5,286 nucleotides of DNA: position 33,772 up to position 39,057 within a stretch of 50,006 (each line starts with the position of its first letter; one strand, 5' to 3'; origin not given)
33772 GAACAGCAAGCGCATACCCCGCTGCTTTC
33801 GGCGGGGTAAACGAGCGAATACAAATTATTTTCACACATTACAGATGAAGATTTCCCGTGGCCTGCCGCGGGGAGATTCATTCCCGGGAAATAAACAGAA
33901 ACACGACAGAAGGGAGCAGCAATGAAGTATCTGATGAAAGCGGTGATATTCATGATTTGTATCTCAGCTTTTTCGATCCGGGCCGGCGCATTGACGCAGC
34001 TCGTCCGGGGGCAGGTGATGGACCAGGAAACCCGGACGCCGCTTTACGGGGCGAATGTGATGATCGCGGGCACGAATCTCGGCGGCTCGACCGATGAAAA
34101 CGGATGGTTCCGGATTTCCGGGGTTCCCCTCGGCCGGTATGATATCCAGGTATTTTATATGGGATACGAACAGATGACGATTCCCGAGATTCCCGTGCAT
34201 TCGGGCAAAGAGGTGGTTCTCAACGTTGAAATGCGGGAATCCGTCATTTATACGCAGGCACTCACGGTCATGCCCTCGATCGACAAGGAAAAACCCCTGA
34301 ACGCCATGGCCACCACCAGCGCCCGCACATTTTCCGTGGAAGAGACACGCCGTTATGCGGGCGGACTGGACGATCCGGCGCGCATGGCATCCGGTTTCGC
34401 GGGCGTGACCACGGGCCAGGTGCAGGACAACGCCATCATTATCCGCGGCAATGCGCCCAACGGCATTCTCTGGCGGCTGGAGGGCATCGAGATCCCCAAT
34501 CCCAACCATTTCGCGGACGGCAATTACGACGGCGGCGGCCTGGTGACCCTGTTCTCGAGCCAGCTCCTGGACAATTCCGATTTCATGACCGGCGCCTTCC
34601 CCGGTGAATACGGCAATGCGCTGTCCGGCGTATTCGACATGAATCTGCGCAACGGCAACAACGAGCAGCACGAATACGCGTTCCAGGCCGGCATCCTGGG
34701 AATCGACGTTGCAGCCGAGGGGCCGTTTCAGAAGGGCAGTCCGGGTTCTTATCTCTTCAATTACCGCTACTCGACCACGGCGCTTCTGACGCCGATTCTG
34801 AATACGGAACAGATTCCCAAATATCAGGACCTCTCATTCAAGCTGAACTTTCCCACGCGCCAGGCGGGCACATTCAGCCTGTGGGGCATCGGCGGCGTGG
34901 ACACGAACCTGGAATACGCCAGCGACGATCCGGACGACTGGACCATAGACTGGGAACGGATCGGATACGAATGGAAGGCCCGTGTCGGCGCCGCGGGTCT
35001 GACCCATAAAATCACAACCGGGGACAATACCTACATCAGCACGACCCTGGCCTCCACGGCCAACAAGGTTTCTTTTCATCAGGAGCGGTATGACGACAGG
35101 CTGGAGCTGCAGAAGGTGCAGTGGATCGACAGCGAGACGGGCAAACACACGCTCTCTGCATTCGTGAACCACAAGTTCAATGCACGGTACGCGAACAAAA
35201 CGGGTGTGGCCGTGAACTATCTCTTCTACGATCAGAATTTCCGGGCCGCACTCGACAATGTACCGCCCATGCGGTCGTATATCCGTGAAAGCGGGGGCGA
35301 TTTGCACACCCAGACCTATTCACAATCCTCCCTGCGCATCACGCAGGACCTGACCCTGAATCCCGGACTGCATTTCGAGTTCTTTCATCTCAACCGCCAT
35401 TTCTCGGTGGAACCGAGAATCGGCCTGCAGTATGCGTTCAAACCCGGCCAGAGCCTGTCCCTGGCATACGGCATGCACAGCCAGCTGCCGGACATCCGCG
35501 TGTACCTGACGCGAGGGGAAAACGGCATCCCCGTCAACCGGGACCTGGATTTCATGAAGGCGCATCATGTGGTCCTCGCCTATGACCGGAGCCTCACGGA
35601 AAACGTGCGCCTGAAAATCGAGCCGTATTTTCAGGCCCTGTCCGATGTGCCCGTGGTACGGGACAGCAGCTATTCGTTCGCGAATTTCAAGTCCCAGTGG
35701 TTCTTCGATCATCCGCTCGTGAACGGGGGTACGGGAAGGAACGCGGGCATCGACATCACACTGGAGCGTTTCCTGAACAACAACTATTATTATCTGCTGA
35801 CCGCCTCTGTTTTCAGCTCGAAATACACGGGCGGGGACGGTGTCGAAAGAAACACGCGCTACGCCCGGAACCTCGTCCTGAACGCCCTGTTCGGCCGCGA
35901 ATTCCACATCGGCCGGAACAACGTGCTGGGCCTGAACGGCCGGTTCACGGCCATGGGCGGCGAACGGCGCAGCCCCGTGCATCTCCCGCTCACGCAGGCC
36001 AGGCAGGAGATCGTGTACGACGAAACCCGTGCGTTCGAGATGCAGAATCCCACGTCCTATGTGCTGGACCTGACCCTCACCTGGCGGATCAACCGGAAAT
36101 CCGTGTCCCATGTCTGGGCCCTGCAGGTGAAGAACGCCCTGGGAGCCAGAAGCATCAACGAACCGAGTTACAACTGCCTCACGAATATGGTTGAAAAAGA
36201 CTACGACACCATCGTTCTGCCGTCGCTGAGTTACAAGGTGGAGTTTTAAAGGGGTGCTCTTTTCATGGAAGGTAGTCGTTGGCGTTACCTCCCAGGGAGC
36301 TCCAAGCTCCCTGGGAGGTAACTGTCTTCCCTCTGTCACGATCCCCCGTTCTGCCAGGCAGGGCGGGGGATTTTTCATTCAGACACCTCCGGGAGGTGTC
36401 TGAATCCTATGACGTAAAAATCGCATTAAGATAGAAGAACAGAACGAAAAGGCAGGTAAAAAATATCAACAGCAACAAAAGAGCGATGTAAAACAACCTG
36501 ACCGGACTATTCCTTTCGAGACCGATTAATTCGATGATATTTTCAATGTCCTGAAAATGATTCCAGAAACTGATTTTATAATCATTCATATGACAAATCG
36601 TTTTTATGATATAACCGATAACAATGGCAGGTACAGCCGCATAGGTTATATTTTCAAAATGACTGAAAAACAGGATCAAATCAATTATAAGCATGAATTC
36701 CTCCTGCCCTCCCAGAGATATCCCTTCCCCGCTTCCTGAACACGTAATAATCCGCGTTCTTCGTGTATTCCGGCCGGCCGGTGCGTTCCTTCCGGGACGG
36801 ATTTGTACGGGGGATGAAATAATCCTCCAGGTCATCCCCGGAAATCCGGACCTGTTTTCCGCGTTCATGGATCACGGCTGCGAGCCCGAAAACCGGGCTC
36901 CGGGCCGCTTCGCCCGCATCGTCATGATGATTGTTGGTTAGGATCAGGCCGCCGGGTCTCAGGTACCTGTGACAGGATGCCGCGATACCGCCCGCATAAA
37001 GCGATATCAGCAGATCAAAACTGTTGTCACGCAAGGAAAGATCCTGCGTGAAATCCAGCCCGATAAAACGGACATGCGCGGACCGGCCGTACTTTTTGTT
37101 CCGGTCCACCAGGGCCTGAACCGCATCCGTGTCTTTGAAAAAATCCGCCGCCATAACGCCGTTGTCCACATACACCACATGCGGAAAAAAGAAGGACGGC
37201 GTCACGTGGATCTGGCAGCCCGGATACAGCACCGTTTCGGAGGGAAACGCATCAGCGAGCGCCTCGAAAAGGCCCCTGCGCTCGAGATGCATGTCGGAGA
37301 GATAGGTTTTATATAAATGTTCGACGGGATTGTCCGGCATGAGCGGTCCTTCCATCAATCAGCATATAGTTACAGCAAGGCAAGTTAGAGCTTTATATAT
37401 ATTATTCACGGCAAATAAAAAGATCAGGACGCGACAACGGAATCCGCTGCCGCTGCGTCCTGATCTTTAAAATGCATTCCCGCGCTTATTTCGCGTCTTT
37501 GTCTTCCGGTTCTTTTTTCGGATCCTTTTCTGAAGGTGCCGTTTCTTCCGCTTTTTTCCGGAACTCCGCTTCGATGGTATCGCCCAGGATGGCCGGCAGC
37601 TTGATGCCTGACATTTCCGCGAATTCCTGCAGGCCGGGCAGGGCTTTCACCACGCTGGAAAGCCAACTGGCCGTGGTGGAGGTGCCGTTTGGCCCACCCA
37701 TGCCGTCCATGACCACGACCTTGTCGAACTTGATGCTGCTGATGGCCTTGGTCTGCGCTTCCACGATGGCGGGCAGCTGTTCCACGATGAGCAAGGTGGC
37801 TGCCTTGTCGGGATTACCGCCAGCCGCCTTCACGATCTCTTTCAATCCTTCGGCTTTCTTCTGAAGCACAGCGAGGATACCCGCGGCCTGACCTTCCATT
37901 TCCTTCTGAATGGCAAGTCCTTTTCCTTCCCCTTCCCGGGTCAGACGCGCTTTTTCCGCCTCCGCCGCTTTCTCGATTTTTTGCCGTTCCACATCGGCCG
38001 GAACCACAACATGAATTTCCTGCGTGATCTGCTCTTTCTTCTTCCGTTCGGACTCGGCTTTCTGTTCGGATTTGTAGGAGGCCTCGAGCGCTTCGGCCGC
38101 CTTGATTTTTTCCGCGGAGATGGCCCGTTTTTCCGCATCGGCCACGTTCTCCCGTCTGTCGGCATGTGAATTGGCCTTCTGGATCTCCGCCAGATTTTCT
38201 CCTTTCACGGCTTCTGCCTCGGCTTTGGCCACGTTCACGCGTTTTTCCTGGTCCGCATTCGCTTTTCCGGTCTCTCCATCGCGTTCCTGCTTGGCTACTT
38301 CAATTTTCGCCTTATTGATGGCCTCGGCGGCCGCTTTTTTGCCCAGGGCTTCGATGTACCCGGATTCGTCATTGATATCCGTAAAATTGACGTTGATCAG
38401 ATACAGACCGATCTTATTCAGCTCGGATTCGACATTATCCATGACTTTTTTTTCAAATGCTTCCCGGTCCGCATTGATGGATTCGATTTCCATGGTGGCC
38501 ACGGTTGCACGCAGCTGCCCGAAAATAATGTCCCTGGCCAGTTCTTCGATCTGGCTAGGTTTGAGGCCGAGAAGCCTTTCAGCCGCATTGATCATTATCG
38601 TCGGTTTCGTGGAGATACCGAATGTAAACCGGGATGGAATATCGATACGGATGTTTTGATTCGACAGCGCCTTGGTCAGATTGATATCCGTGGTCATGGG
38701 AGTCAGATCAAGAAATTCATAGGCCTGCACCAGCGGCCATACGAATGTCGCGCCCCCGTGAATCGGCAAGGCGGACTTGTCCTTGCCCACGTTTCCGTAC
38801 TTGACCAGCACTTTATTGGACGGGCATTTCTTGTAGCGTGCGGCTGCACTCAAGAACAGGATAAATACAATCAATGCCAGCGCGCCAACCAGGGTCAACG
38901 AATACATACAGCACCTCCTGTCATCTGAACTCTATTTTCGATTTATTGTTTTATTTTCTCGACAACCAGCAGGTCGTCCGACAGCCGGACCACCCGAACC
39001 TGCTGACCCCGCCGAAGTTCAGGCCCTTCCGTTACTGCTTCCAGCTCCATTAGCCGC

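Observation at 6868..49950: Undescribed high-density modular mosaic repeat family with ~35-bp imperfect terminal inverted repeats (at least 9 copies in 50 kb)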

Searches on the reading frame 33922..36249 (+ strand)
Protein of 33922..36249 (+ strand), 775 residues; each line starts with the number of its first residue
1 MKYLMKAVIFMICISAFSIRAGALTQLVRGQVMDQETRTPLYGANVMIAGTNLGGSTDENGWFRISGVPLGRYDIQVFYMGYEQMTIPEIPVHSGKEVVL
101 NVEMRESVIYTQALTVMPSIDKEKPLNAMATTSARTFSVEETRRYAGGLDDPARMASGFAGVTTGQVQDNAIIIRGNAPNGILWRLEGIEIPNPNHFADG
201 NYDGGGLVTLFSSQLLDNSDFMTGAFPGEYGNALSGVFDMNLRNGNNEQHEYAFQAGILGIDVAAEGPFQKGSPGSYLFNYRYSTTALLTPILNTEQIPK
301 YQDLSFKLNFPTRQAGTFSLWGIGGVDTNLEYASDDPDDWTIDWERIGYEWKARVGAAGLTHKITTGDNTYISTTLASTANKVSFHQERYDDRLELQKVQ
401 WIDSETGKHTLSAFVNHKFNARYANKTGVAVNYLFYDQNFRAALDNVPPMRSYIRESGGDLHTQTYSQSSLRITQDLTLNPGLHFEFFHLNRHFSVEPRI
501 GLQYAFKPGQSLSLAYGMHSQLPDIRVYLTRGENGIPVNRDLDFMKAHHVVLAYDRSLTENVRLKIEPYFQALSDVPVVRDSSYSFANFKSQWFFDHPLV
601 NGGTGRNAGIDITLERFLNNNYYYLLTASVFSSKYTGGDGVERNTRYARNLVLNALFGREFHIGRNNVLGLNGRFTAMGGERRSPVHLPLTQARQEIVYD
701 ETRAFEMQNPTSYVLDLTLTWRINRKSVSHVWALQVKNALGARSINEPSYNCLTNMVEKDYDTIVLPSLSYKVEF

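Call 17: search_protein_families(library=pfam, proteins=[window:33922-36249:+])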
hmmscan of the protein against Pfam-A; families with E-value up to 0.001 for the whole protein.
window:33922-36249:+ (775 aa): 2 families
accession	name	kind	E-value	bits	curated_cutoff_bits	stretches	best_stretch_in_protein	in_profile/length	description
PF13715.12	CarbopepD_reg_2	-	1.5e-16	60.6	32.2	1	28-114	1-86/88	CarboxypepD_reg-like domain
PF13620.12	CarboxypepD_reg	-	8.9e-16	58.5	32.3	1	28-104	2-81/82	Carboxypeptidase regulatory-like domain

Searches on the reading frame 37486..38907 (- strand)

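Call 17: search_protein_families(library=pfam, proteins=[window:37486-38907:-])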
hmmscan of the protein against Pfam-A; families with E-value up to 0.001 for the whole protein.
window:37486-38907:- (473 aa): 1 family
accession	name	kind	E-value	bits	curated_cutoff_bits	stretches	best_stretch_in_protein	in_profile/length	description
PF01145.31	Band_7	-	1.1e-28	101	23.6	1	29-208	4-175/176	SPFH domain / Band 7 family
